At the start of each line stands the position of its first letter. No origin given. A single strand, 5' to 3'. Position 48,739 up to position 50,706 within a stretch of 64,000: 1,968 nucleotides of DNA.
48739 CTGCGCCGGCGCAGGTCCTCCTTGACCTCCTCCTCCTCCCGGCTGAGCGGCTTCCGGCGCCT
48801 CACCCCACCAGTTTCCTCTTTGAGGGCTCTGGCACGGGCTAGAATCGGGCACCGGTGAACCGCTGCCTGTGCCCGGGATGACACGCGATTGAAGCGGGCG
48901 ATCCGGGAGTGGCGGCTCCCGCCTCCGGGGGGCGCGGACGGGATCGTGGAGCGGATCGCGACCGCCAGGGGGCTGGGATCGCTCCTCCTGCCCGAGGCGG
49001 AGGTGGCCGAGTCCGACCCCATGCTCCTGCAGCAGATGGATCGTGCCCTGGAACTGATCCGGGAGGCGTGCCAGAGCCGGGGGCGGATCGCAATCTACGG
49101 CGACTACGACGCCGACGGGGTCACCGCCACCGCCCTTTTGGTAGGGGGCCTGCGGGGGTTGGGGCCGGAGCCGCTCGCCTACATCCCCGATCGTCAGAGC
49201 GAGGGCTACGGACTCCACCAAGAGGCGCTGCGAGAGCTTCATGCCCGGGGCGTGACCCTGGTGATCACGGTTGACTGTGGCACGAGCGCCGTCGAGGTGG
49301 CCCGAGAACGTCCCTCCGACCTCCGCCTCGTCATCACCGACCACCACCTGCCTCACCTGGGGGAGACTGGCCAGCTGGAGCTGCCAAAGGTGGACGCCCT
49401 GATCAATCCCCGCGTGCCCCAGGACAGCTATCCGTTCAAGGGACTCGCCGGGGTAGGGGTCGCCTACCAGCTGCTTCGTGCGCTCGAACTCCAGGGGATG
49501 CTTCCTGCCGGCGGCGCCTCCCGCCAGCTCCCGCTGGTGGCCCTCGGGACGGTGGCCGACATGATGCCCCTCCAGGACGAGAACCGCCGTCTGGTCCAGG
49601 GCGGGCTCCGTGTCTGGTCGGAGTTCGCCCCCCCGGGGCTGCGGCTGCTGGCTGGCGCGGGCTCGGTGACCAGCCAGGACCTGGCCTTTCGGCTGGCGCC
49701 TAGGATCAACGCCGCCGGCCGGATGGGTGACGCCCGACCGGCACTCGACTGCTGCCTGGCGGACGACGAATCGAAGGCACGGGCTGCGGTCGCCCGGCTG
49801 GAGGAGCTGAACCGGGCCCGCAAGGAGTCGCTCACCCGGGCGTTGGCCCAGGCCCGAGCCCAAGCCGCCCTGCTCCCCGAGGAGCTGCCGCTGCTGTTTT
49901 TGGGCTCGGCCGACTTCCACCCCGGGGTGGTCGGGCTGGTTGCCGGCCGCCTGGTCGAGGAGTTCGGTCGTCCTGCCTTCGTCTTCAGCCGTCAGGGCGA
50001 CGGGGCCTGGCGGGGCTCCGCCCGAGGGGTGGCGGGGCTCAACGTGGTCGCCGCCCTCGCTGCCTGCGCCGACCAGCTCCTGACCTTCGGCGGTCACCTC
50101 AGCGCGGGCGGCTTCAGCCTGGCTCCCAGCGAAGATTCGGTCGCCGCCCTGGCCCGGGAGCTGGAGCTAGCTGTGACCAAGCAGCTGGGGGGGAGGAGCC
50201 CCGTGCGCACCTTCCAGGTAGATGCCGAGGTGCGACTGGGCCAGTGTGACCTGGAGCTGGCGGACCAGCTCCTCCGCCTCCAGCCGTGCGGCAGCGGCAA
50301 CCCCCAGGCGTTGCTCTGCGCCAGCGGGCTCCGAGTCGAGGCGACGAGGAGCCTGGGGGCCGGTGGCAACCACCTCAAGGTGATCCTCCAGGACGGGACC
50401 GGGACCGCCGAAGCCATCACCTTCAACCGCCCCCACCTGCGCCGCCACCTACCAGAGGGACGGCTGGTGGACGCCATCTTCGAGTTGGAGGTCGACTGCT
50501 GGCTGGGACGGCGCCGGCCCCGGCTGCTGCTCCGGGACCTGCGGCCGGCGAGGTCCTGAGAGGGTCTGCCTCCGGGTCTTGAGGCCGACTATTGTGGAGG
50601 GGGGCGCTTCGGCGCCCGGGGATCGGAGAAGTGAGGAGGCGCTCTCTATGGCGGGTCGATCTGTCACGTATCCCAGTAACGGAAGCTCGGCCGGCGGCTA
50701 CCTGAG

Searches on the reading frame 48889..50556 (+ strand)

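Call 47: search_protein_families(library=pfam, proteins=[window:48889-50556:+], max_evalue=0.00001)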
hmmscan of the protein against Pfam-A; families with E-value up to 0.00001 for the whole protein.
window:48889-50556:+ (556 aa): 3 families
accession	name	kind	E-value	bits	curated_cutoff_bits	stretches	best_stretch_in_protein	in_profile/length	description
PF17768.7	RecJ_OB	-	9.2e-22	77.6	27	1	444-550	1-107/107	RecJ OB domain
PF01368.27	DHH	-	5.4e-19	69.1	28.1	1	66-200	1-104/125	DHH family, N-terminal domain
PF02272.25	DHHA1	-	1.8e-09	38.4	25.9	1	340-425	10-96/102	DHHA1 domain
